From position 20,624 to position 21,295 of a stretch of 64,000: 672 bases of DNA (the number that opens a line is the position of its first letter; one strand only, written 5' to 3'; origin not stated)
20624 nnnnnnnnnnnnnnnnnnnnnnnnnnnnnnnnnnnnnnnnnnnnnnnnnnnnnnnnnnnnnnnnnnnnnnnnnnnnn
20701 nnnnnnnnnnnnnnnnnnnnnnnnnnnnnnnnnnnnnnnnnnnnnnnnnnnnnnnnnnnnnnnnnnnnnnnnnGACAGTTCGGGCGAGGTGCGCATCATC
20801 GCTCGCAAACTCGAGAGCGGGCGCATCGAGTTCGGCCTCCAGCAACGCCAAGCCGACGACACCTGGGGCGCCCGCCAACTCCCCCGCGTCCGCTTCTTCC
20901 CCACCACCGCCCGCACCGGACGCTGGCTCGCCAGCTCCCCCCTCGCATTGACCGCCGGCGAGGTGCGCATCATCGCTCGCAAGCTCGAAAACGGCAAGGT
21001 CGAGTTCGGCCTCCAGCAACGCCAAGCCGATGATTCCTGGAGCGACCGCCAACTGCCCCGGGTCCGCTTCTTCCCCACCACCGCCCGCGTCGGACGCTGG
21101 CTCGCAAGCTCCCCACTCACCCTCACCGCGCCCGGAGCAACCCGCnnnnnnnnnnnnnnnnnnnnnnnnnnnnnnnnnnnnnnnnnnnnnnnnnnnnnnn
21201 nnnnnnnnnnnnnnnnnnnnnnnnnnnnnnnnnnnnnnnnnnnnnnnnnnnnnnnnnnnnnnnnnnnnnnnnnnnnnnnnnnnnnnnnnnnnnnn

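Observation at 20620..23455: Two adjacent secreted proteins (RCC1 β-propeller and MurNAc-LAA amidase) share an unnamed ~58-aa tandem repeat domain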

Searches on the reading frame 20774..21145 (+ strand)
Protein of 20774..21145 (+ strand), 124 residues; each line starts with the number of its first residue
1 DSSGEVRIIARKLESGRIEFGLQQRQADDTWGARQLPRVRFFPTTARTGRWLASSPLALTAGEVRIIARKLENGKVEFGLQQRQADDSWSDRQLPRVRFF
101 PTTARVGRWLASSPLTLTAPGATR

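Call 37: predict_structure(alignment_id=A3)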
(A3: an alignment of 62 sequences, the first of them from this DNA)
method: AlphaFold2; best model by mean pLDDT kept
length: 124 residues; sequences in the alignment: 62
mean_pLDDT: 94.8   pTM: 0.88
mean pLDDT of the five models: 94.8, 94.4, 94.2, 93.6, 93.7
residues with pLDDT >= 90: 113; 70-90: 5; 50-70: 5; < 50: 1
segments of 3 or more residues with pLDDT < 50: none
pLDDT, mean of each block of 10 residues (from residue 1): 87 98 96 98 98 97 97 98 96 98 98 92 55
secondary structure, 60 per line:
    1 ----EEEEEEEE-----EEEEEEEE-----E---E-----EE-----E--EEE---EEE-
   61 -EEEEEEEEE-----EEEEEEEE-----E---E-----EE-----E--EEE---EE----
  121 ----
elements in order: E5-12 E18-25 E51-53 E57-59 E62-70 E76-83 E109-111

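Call 48: fold_search(model_id=the predicted structure, library=pdb)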
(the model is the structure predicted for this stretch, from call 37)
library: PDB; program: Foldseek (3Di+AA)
matches with E <= 10: 954; with E <= 0.001: 0
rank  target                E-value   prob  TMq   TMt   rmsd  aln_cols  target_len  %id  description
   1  9gph_B                5.4e-02  0.92  0.31  0.14  11.4        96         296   16  Teth514_1788 1,2-beta-oligomannan phosphorylase in complex with mannose (-1) and phosphate (released 2025-09-17)
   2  5xmz                  5.4e-02  0.47  0.26  0.26  16.1       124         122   13  Verticillium effector PevD1 (released 2017-07-05)
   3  9oee_A                6.6e-02  0.92  0.34  0.09   9.8       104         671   10  S. griseus TUA bound UmbA4 complexes (released 2025-12-17)
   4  7fip_B                8.2e-02  0.80  0.31  0.14  11.7       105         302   14  The native structure of beta-1,2-mannobiose phosphorylase from Thermoanaerobacter sp. (released 2022-01-05)
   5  9gph_A                8.6e-02  0.87  0.31  0.14  11.3        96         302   16  Teth514_1788 1,2-beta-oligomannan phosphorylase in complex with mannose (-1) and phosphate (released 2025-09-17)
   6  8h36_A                1.1e-01  0.51  0.32  0.09  14.7       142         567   13  Cryo-EM Structure of the KBTBD2-CUL3-Rbx1-p85a dimeric complex (released 2023-10-11)
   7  7fip_A                1.4e-01  0.69  0.31  0.14  11.7       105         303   14  The native structure of beta-1,2-mannobiose phosphorylase from Thermoanaerobacter sp. (released 2022-01-05)
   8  8h3f_I                1.4e-01  0.54  0.30  0.08  11.1       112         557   11  Cryo-EM Structure of the KBTBD2-CRL3-CSN complex (released 2023-10-11)
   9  9fj8_A                1.4e-01  0.80  0.31  0.14  11.4        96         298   16  Teth514_1788 1,2-beta-oligomannan phosphorylase in complex with mannotetraose (released 2025-06-11)
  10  8h38_M                1.4e-01  0.60  0.33  0.09  10.9       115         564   10  Cryo-EM Structure of the KBTBD2-CRL3~N8-CSN(mutate) complex (released 2023-10-11)
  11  8h36_B                1.5e-01  0.57  0.33  0.09  12.2       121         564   14  Cryo-EM Structure of the KBTBD2-CUL3-Rbx1-p85a dimeric complex (released 2023-10-11)
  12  8h3a_I                1.6e-01  0.54  0.31  0.09  10.9       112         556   12  Cryo-EM Structure of the KBTBD2-CRL3~N8(removed)-CSN complex (released 2023-10-11)
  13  2fwv                  1.6e-01  0.44  0.30  0.22  11.9       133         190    9  Crystal Structure of Rv0813 (released 2006-08-03)
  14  9fj8_B                1.7e-01  0.77  0.31  0.14  11.4        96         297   16  Teth514_1788 1,2-beta-oligomannan phosphorylase in complex with mannotetraose (released 2025-06-11)
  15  3c5p_A                1.8e-01  0.05  0.14  0.11  19.6       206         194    8  Crystal structure of BAS0735, a protein of unknown function from Bacillus anthracis str. Sterne (released 2008-02-19)
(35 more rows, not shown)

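Call 74: search_solved_structures(query=A3, max_evalue=10)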
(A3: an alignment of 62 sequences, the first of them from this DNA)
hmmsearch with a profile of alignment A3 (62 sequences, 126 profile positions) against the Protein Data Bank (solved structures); distinct sequences matched with E-value up to 10: 2.
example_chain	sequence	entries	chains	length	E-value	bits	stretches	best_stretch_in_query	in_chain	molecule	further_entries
6if4_B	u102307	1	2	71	0.33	14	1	79-121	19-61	Histone acetyltransferase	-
5c8o_A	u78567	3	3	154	0.93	12.6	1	25-81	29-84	MoCVNH3 variant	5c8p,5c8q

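Call 84: search_dna_similar(query=window:20774-21145:+, collection=phages, mode=protein, max_evalue=0.001)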
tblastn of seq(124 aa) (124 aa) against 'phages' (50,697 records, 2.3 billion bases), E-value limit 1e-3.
No match.

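Call 85: search_dna_similar(query=window:20774-21145:+, collection=plasmids, mode=protein, max_evalue=0.001)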
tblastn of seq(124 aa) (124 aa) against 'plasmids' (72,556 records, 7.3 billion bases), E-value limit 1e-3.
No match.
